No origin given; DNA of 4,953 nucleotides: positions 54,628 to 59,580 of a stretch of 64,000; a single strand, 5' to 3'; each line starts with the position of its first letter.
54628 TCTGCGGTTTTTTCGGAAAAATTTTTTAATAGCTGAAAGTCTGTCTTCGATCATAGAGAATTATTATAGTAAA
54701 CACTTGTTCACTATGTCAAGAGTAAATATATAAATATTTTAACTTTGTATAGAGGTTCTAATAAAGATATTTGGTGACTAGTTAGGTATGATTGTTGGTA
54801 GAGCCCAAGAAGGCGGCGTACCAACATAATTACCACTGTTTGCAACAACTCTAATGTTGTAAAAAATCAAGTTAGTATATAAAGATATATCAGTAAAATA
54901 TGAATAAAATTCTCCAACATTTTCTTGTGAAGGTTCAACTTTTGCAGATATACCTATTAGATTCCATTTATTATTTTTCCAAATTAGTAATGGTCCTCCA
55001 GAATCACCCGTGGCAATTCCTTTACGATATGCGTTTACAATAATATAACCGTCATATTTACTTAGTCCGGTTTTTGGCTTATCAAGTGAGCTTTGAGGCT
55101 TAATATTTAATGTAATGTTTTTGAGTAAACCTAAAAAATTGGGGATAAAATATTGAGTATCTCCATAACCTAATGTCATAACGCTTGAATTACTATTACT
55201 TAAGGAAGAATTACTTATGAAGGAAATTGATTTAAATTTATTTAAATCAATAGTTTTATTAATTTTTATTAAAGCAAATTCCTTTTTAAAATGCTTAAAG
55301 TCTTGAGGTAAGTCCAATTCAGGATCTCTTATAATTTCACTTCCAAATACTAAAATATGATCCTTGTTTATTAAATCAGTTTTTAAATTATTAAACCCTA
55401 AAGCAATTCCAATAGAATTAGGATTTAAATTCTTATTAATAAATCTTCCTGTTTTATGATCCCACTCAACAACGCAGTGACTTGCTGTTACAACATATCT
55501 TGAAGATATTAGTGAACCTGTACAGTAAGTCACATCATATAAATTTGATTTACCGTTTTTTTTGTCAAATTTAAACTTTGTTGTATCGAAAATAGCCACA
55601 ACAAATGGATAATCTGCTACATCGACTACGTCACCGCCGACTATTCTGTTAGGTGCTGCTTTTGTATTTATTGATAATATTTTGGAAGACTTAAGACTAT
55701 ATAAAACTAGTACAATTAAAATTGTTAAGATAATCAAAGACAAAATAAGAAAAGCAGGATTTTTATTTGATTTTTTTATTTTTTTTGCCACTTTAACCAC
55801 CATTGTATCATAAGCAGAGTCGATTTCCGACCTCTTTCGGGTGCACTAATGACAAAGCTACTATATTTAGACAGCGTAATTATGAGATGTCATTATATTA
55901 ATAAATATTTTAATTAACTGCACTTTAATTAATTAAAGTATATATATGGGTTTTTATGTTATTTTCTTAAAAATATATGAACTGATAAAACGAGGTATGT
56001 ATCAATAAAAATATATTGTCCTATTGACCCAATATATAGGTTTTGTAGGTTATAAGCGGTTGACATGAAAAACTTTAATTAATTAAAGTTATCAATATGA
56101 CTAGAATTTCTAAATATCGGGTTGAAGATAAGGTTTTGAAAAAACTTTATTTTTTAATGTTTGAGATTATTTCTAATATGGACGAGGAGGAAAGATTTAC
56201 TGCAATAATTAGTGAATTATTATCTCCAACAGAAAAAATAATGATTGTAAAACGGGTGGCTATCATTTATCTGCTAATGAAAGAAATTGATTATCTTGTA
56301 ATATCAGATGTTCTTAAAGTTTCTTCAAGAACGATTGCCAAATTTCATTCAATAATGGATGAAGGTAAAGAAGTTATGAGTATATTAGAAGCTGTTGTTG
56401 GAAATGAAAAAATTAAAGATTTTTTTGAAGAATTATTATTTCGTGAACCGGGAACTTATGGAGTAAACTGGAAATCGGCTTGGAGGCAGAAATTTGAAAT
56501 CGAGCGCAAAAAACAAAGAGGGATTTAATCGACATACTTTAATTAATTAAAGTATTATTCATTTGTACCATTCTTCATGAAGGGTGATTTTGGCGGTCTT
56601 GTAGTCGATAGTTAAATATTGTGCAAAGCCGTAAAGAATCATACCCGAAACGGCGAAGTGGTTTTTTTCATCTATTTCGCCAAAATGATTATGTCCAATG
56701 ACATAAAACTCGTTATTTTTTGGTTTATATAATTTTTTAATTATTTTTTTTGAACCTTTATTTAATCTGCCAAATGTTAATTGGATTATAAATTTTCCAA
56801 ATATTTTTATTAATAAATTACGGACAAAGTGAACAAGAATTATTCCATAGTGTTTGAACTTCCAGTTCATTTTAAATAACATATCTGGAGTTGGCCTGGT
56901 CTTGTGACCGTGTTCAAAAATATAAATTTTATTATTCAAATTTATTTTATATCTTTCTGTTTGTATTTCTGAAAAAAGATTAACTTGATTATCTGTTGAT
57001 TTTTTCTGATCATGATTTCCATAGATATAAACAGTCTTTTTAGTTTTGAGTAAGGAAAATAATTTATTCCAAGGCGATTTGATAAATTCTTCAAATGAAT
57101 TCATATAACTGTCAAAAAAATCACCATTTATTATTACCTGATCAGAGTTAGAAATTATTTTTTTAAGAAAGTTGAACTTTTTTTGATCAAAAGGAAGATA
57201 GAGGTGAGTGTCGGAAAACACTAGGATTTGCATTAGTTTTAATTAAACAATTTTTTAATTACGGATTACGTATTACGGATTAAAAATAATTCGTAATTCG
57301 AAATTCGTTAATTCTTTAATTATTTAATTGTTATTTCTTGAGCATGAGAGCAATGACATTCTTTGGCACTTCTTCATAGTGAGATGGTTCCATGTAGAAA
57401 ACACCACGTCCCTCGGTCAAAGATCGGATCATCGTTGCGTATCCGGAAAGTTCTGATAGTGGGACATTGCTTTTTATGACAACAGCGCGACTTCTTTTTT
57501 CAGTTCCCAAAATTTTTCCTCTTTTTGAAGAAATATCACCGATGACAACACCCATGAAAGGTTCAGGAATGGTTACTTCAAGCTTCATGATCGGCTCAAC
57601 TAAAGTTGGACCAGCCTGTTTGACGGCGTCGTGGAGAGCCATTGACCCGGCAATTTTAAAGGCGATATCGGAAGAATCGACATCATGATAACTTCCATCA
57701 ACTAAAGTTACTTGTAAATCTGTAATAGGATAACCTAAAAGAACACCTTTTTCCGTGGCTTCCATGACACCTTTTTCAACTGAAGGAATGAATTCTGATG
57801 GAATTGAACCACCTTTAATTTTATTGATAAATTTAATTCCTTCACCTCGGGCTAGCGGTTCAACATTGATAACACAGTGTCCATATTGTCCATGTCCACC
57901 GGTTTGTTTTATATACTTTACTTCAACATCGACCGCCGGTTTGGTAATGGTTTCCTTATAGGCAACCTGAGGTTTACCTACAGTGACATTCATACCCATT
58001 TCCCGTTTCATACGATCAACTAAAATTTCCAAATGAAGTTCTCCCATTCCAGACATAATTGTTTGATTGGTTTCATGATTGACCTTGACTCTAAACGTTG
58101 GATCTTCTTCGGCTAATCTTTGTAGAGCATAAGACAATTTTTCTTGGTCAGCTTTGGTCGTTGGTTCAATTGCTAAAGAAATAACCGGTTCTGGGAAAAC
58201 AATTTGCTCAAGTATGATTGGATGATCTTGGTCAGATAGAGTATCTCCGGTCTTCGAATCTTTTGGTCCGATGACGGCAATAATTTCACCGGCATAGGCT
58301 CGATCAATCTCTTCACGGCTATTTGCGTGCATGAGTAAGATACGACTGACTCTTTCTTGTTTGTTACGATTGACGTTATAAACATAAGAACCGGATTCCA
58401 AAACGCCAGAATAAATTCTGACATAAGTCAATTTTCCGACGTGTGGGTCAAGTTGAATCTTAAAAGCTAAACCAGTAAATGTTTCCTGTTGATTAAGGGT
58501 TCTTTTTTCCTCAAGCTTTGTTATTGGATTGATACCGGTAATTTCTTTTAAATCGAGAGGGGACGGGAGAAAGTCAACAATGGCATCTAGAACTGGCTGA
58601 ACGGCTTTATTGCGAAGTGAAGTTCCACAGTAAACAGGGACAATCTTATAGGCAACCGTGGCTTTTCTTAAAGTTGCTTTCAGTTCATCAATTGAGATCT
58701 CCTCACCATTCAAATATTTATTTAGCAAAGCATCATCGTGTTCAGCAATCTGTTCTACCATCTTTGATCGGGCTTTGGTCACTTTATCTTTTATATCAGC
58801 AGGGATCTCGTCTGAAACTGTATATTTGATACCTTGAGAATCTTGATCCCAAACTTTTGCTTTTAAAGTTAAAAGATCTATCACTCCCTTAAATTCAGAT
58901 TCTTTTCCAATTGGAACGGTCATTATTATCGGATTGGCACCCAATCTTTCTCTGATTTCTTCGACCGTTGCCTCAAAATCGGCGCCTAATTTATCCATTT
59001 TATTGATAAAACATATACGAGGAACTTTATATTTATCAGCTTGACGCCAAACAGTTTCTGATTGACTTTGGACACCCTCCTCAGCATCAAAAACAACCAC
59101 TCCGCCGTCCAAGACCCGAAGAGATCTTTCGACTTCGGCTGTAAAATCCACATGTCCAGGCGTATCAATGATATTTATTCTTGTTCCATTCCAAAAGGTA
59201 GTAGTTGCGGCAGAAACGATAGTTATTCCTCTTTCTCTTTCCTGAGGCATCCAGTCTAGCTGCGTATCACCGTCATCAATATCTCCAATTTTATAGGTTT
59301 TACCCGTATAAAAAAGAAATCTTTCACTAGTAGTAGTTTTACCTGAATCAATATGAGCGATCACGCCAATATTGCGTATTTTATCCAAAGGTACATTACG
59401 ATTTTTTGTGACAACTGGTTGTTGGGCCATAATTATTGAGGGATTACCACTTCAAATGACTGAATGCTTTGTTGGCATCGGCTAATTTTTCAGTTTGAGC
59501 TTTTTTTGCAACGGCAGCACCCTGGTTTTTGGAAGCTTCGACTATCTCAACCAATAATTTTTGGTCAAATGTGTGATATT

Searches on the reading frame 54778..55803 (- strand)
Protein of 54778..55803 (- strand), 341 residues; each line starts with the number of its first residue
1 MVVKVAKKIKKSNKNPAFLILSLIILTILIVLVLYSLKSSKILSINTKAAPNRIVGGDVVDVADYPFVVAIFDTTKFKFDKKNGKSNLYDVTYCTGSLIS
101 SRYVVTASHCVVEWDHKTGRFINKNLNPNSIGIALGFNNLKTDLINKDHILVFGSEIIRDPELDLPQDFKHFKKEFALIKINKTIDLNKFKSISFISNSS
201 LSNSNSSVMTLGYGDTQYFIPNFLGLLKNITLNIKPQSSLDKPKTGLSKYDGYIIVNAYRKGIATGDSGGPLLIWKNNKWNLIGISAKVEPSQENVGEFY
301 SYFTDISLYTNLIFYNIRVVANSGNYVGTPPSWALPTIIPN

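Call 6: search_protein_families(library=pfam, proteins=[window:54778-55803:-], max_evalue=0.1)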
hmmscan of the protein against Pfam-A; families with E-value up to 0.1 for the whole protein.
window:54778-55803:- (341 aa): 3 families
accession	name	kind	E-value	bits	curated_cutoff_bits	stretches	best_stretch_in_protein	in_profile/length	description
PF00089.32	Trypsin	-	3.1e-17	63.6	20.6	1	54-313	1-220/220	Trypsin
PF13365.12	Trypsin_2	-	3.2e-05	25.1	27.6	1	94-285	1-144/144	Trypsin-like peptidase domain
PF03761.21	DUF316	-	7.1e-05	22.9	21.2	1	253-311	218-273/282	Nematode trypsin-6-like family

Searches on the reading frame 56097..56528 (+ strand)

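Call 6: search_protein_families(library=pfam, proteins=[window:56097-56528:+], max_evalue=0.1)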
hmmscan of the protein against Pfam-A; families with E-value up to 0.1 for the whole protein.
window:56097-56528:+ (143 aa): 2 families
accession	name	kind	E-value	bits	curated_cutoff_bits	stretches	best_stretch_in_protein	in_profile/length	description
PF01371.25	Trp_repressor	-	2.2e-07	31.3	27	1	21-92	6-78/88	Trp repressor protein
PF18710.7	ComR_TPR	-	0.014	15.5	26.5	1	5-96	82-174/222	ComR tetratricopeptide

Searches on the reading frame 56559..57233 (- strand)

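Call 72: search_protein_families(library=pfam, proteins=[window:56559-57233:-], max_evalue=0.01)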
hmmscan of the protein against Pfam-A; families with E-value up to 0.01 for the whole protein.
window:56559-57233:- (224 aa): 2 families
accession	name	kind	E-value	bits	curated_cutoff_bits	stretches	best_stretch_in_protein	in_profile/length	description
PF00149.33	Metallophos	-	5.6e-11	43.7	21.5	1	1-183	1-189/191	Calcineurin-like phosphoesterase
PF12850.12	Metallophos_2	-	8.2e-09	36.1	27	1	1-190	1-124/154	Calcineurin-like phosphoesterase superfamily domain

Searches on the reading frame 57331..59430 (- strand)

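Call 7: search_protein_families(library=pfam, proteins=[window:57331-59430:-], max_evalue=0.001)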
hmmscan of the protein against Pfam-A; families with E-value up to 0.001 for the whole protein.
window:57331-59430:- (699 aa): 7 families
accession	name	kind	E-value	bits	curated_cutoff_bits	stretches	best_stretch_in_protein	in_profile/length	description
PF00009.33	GTP_EFTU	-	4.3e-63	212.8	26.5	1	17-290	2-188/188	Elongation factor Tu GTP binding domain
PF03764.24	EFG_IV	-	7.3e-47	158.5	24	1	487-606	1-120/121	Elongation factor G, domain IV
PF14492.12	EFG_III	-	4e-34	117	27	1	412-486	1-75/75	Elongation Factor G, domain III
PF00679.30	EFG_C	-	7e-26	90.5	27.9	1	610-692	2-85/89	Elongation factor G C-terminus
PF22042.2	EF-G_D2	-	1.1e-20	73.9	27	1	318-400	2-83/84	Elongation factor G domain 2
PF03144.31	GTP_EFTU_D2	-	2.2e-18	66.9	30.3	1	332-398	1-72/73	Elongation factor Tu domain 2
PF16658.11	RF3_C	-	6.9e-06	26.3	40.1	1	422-501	16-95/132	Class II release factor RF3, C-terminal domain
